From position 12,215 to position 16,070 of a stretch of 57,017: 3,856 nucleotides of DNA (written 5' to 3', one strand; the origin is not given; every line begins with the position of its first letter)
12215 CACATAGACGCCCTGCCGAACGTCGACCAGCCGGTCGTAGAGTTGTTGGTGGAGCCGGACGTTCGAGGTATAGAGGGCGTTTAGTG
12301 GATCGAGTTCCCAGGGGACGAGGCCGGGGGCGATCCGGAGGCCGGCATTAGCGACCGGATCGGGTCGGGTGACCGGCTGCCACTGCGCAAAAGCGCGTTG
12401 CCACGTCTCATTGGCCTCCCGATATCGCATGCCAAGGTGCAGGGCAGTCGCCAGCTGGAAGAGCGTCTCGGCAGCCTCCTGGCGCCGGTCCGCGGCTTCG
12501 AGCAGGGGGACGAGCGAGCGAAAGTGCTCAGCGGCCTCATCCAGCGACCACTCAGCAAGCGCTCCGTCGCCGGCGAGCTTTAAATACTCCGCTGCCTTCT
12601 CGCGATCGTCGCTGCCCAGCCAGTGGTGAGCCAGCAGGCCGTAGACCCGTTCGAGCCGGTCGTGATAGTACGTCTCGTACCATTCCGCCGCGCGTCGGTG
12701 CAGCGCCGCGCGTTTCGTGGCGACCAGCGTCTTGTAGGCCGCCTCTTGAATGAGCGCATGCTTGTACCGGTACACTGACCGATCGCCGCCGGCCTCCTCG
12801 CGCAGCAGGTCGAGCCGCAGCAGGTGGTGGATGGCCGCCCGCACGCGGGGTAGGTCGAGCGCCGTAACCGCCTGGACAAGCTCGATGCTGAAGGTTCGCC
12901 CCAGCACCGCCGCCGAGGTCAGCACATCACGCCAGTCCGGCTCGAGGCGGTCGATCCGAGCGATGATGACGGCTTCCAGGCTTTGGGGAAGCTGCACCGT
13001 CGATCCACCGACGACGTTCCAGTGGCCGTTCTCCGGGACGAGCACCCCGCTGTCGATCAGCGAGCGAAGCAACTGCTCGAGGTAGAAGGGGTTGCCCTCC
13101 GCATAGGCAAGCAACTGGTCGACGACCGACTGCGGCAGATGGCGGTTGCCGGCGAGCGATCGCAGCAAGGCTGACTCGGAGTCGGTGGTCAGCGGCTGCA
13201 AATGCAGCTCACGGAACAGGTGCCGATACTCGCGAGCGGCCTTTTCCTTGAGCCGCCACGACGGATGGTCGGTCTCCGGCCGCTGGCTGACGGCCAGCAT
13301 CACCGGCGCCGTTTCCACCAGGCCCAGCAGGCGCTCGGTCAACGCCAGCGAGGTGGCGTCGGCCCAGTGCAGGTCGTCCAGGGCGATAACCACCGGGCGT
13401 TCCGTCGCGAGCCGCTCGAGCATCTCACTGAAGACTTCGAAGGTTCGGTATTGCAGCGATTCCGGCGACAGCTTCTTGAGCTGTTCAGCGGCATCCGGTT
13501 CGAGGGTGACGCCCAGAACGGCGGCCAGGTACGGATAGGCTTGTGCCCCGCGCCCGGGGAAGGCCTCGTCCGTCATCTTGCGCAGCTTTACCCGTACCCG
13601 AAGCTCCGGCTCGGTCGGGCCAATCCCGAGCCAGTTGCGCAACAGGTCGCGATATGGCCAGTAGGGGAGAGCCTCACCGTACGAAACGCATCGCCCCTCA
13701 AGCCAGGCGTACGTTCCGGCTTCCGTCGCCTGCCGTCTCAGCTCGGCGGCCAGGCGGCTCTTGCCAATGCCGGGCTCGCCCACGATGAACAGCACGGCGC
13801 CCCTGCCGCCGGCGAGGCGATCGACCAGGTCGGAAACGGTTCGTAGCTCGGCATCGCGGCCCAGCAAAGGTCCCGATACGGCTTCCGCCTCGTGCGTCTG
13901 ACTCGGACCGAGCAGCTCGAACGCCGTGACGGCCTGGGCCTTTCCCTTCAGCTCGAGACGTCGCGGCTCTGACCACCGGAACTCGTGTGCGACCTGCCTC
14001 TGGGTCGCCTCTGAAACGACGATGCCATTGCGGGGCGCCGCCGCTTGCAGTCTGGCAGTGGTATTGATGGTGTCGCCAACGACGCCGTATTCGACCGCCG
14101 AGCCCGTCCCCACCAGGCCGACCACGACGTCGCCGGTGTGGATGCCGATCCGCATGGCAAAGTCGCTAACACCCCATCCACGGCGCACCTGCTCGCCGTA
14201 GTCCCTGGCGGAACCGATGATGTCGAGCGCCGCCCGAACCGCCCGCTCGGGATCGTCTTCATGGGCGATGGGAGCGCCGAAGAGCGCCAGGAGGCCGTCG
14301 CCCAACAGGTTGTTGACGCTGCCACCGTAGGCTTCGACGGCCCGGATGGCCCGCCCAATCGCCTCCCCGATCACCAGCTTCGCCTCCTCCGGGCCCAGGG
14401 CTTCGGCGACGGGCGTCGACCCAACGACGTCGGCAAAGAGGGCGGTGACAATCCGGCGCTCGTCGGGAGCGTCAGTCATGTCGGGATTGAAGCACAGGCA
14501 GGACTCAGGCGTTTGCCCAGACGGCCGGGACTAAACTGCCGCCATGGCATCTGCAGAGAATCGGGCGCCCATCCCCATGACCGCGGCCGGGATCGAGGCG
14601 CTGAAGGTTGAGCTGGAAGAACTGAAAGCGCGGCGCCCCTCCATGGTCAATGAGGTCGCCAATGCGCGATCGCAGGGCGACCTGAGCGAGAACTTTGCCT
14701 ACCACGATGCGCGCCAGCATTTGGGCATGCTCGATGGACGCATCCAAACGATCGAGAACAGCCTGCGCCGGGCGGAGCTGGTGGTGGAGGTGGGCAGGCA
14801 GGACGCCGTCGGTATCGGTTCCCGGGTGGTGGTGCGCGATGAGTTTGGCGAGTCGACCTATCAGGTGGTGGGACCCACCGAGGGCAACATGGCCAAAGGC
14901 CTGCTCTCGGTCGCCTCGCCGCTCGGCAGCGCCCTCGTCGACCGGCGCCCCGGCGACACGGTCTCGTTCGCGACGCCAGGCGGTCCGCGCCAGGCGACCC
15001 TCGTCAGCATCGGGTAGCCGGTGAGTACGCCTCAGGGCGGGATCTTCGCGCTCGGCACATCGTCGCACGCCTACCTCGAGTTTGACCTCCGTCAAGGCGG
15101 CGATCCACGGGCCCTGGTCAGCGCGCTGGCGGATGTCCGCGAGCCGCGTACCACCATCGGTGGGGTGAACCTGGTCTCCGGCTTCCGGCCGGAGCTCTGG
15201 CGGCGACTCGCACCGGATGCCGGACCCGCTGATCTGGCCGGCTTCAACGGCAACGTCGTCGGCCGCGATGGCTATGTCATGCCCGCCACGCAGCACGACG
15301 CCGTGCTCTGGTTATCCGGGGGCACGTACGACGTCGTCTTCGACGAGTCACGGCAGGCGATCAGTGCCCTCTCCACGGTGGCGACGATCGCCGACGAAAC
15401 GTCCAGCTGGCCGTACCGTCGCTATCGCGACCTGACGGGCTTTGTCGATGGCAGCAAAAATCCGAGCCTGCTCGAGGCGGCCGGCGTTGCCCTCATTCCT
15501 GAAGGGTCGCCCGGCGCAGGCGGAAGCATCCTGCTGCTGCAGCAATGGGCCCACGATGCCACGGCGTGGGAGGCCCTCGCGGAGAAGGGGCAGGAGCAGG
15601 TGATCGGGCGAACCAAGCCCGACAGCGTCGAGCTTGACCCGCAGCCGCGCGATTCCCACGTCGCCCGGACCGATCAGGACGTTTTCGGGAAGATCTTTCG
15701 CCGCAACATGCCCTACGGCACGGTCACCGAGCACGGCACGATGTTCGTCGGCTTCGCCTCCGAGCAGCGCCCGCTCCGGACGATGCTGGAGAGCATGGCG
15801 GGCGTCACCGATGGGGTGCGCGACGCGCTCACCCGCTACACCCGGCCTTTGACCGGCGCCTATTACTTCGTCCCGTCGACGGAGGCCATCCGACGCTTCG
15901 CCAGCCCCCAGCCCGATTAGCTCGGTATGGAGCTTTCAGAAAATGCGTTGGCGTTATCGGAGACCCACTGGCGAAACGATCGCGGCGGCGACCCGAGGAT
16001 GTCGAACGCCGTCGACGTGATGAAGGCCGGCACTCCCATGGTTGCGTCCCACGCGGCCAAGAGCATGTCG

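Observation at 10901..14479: Cytoplasmic cyclase-STAND NTPase fused to a complete family-5 periplasmic-type solute-binding domain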

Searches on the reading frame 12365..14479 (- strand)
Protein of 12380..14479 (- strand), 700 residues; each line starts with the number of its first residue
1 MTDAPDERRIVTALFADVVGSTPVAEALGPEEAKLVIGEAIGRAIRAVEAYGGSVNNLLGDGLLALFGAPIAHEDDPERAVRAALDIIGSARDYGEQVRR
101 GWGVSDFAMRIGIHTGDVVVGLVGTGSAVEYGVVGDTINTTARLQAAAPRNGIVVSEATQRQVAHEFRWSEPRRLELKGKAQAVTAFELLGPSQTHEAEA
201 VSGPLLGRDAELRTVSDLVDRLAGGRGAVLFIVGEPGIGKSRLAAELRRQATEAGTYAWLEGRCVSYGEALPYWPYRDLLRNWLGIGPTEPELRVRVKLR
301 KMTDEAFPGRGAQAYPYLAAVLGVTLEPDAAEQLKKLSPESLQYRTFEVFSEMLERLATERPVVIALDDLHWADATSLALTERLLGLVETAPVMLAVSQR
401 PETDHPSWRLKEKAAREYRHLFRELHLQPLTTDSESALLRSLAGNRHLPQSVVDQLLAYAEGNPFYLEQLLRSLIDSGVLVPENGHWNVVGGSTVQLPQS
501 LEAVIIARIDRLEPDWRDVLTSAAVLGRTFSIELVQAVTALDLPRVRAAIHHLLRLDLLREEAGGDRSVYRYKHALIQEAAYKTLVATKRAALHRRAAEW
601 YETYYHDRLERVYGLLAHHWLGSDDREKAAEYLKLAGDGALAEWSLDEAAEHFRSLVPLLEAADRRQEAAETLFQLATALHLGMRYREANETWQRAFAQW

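Call 18: search_solved_structures(query=window:12380-14479:-, max_evalue=0.001, show_alignments=4)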
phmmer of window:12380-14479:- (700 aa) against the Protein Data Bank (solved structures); distinct sequences matched with E-value up to 0.001: 56.
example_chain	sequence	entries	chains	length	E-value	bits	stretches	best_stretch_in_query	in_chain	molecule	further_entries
2w01_A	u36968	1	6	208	2.8e-28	102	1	6-195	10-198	ADENYLATE CYCLASE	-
6fht_A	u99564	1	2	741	1.3e-26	96.6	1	7-195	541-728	Bacteriophytochrome,Adenylate cyclase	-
1wc1_A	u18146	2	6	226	4.2e-20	75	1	4-184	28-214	ADENYLATE CYCLASE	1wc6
1wc0_A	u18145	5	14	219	6.7e-20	74.3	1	7-184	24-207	ADENYLATE CYCLASE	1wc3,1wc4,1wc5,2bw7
3r5g_A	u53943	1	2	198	2.6e-14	55.9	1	7-190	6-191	CyaB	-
5oyh_A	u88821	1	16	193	2.1e-13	52.9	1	2-186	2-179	Nucleotide cyclase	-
6aoa_A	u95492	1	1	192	5.5e-13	51.5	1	2-195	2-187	Bacterio-rhodopsin/guanylyl cyclase 1 fusion protein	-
6sir_A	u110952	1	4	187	7.3e-13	51.1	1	7-185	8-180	Nucleotide cyclase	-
6ao9_A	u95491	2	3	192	1e-12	50.6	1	2-195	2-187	Bacterio-rhodopsin/guanylyl cyclase 1 fusion protein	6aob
5o5k_A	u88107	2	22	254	7.5e-12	47.7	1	9-191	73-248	Adenylate cyclase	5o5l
5mbg_A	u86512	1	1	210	8.8e-11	44.2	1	14-187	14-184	Beta subunit of photoactivated adenylyl cyclase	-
5x4t_A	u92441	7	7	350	1.2e-10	43.7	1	13-189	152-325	Photoactivated adenylyl cyclase | Family 3 adenylate cyclase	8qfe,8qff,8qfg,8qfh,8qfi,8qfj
9f1z_A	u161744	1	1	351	1.2e-10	43.7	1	13-189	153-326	Family 3 adenylate cyclase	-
3et6_A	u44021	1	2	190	1.3e-10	43.7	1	7-183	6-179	Soluble guanylyl cyclase beta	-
5x4u_A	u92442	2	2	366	1.3e-10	43.7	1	13-189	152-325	Photoactivated adenylyl cyclase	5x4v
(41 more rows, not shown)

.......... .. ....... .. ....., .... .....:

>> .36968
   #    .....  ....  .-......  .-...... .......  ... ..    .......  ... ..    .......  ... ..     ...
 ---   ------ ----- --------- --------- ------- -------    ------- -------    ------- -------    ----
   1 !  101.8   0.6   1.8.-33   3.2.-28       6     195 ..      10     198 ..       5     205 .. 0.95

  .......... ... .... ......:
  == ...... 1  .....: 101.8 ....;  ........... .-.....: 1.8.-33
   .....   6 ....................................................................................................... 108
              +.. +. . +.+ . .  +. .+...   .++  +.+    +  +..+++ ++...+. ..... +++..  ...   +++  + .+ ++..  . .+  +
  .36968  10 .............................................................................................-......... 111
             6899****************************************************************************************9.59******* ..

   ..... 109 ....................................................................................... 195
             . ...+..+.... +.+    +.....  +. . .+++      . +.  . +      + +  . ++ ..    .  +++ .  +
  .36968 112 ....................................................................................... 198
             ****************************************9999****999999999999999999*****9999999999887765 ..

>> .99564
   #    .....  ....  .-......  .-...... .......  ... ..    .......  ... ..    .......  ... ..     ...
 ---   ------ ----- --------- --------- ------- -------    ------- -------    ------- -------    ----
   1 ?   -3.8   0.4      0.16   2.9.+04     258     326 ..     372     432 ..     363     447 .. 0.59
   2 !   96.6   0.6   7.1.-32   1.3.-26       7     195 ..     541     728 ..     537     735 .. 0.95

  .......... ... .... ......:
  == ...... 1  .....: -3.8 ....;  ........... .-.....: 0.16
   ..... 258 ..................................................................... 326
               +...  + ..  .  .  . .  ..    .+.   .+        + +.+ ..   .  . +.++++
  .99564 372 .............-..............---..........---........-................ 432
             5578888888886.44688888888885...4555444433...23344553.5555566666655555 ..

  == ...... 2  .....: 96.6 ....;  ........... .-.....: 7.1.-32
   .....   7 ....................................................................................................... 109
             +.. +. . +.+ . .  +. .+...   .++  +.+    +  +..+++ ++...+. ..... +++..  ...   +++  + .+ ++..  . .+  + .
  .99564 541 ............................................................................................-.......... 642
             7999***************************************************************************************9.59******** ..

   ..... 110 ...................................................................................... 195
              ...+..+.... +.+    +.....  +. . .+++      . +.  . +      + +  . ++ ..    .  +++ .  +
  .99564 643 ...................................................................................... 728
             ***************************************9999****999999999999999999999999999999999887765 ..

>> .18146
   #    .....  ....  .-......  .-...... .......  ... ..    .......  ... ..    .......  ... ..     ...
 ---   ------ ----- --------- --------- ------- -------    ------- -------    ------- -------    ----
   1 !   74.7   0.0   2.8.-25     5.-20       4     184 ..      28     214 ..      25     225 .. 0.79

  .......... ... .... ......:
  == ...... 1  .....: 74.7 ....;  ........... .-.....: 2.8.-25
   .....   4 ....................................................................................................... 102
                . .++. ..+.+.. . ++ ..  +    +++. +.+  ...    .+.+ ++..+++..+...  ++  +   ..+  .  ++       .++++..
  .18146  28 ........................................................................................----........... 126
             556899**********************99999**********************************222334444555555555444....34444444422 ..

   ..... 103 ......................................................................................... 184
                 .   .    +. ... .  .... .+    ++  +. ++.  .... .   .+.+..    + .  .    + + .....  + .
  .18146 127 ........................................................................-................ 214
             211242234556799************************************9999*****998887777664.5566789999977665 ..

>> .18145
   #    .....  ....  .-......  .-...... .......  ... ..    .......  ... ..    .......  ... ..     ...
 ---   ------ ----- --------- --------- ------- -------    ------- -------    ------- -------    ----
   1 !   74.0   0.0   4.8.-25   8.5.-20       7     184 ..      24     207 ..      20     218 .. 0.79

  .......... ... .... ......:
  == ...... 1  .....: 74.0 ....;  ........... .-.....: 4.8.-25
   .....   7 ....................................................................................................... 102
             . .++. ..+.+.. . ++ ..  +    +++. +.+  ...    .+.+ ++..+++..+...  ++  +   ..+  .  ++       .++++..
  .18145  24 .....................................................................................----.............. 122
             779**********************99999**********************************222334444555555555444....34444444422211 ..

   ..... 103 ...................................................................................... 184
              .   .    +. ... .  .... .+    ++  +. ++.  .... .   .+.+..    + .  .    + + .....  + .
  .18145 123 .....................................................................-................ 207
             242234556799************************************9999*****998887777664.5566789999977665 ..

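Call 62: predict_structure(alignment_id=A2)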
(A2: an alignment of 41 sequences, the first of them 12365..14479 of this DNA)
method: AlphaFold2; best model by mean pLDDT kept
length: 705 residues; sequences in the alignment: 41
mean_pLDDT: 87.9   pTM: 0.68
mean pLDDT of the five models: 87.9, 87.5, 86.7, 83.1, 82.4
residues with pLDDT >= 90: 396; 70-90: 259; 50-70: 34; < 50: 16
segments of 3 or more residues with pLDDT < 50: 1-3, 194-202
pLDDT, mean of each block of 10 residues (from residue 1): 62 94 86 89 88 84 87 79 92 89 88 92 58 85 95 95 84 90 92 48 72 93 94 91 86 82 78 91 81 89 94 95 89 89 95 96 94 93 96 96 91 96 95 91 84 91 90 83 81 74 86 92 89 92 92 83 67 86 92 97 89 92 96 95 91 97 95 97 95 94 58
secondary structure, 60 per line:
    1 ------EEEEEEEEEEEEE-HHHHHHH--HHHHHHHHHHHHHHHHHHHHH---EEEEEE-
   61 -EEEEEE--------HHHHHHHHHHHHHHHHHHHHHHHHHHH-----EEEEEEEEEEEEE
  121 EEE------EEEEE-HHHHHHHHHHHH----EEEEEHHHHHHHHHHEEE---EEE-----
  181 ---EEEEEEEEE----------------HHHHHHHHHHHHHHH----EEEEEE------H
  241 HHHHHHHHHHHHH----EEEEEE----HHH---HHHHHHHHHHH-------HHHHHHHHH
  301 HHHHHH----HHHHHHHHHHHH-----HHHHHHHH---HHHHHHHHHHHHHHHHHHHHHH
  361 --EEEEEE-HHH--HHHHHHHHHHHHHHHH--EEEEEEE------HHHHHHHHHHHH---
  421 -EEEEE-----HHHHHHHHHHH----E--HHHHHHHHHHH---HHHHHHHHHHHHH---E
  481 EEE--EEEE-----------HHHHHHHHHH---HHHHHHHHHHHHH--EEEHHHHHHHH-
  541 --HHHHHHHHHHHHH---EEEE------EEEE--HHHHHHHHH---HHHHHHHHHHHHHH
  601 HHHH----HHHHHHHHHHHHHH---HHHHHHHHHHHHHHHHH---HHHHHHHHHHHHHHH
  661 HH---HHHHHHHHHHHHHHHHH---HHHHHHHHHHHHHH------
elements in order (helices of 4 or more, strands of 3 or more residues): E7-19 H21-27 H30-50 E54-59 E62-67 H76-102 E108-123 E130-134 H136-147 E152-156 H157-166 E167-169 E173-175 E184-192 H209-223 E228-233 H240-253 E258-263 H274-284 H292-306 H311-322 H328-335 H339-360 E363-368 H375-390 E393-399 H406-417 E422-426 H432-442 H450-460 H464-476 E480-483 E486-489 H501-510 H514-526 E529-531 H532-539 H543-555 E559-562 E569-572 H575-583 H587-604 H609-622 H626-642 H646-662 H666-682 H686-699

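Call 65: fold_search(model_id=the predicted structure, library=pdb)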
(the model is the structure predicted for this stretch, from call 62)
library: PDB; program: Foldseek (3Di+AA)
matches with E <= 10: 1665; with E <= 0.001: 349
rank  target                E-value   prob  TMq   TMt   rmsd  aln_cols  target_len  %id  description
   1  1wc3_B                1.3e-14  1.00  0.25  0.87   1.9       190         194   32  Soluble adenylyl cyclase CyaC from S. platensis in complex with alpha, beta-methylene-ATP and Strontium (released 2004-12-20)
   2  1wc1_C                1.5e-14  1.00  0.25  0.89   1.7       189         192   32  Soluble adenylyl cyclase CyaC from S. platensis in complex with Rp- ATPalphaS (released 2004-12-20)
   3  1wc0_B                1.6e-14  1.00  0.25  0.86   2.1       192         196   31  Soluble adenylyl cyclase CyaC from S. platensis in complex with alpha, beta-methylene-ATP (released 2004-12-20)
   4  2w01_C                2.0e-14  1.00  0.26  0.88   2.0       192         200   32  Crystal structure of the guanylyl cyclase Cya2 (released 2008-09-30)
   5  2w01_D                3.0e-14  1.00  0.26  0.88   1.8       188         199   33  Crystal structure of the guanylyl cyclase Cya2 (released 2008-09-30)
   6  1wc0_A                3.5e-14  1.00  0.25  0.86   2.0       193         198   30  Soluble adenylyl cyclase CyaC from S. platensis in complex with alpha, beta-methylene-ATP (released 2004-12-20)
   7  2w01_A                5.2e-14  1.00  0.26  0.87   1.7       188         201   33  Crystal structure of the guanylyl cyclase Cya2 (released 2008-09-30)
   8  1wc4_B                5.5e-14  1.00  0.25  0.87   1.9       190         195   30  Soluble adenylyl cyclase CyaC from S. platensis in complex with alpha, beta-methylene-ATP and Europium (released 2004-12-20)
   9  2w01_B                6.3e-14  1.00  0.26  0.90   2.0       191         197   32  Crystal structure of the guanylyl cyclase Cya2 (released 2008-09-30)
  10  1wc4_A                6.5e-14  1.00  0.25  0.86   2.3       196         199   30  Soluble adenylyl cyclase CyaC from S. platensis in complex with alpha, beta-methylene-ATP and Europium (released 2004-12-20)
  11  1wc1_A                7.2e-14  1.00  0.25  0.88   1.7       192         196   31  Soluble adenylyl cyclase CyaC from S. platensis in complex with Rp- ATPalphaS (released 2004-12-20)
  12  1wc5_D                7.5e-14  1.00  0.25  0.89   1.8       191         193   31  Soluble adenylyl cyclase CyaC from S. platensis in complex with alpha, beta-methylene-ATP in presence of bicarbonate (released 2004-12-20)
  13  1wc1_B                1.1e-13  1.00  0.25  0.88   1.7       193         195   31  Soluble adenylyl cyclase CyaC from S. platensis in complex with Rp- ATPalphaS (released 2004-12-20)
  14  1wc5_A                1.4e-13  1.00  0.25  0.88   1.7       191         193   30  Soluble adenylyl cyclase CyaC from S. platensis in complex with alpha, beta-methylene-ATP in presence of bicarbonate (released 2004-12-20)
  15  2bw7_B                1.7e-13  1.00  0.25  0.89   1.7       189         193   32  A novel mechanism for adenylyl cyclase inhibition from the crystal structure of its complex with catechol estrogen (released 2005-07-20)
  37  1z6t_B                2.0e-10  1.00  0.42  0.49   8.7       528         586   13  Structure of the apoptotic protease-activating factor 1 bound to ADP (released 2005-04-19)
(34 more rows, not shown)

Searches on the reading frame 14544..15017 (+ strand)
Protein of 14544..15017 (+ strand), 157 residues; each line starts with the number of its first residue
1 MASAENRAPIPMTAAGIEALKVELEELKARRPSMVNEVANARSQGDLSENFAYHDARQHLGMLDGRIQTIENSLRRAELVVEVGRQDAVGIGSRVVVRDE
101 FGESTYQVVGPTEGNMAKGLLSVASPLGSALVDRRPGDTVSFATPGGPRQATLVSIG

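Call 11: search_protein_families(library=pfam, proteins=[window:14544-15017:+], max_evalue=0.001)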
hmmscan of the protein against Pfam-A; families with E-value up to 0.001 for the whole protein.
window:14544-15017:+ (157 aa): 2 families
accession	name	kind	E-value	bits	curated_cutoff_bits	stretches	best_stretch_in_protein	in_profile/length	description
PF03449.20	GreA_GreB_N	-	2.1e-23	82.7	24.5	1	10-78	1-70/71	Transcription elongation factor, N-terminal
PF01272.25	GreA_GreB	-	1.8e-18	66.7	26.9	1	86-156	3-75/77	Transcription elongation factor, GreA/GreB, C-term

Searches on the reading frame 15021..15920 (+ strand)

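Call 11: search_protein_families(library=pfam, proteins=[window:15021-15920:+], max_evalue=0.001)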
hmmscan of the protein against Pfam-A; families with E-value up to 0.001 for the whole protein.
window:15021-15920:+ (299 aa): 1 family
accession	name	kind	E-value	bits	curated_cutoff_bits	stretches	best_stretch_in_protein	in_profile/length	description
PF20628.3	Dyp_perox_C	-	2.6e-39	135.1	20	1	136-288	3-165/166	Dyp-type peroxidase, C-terminal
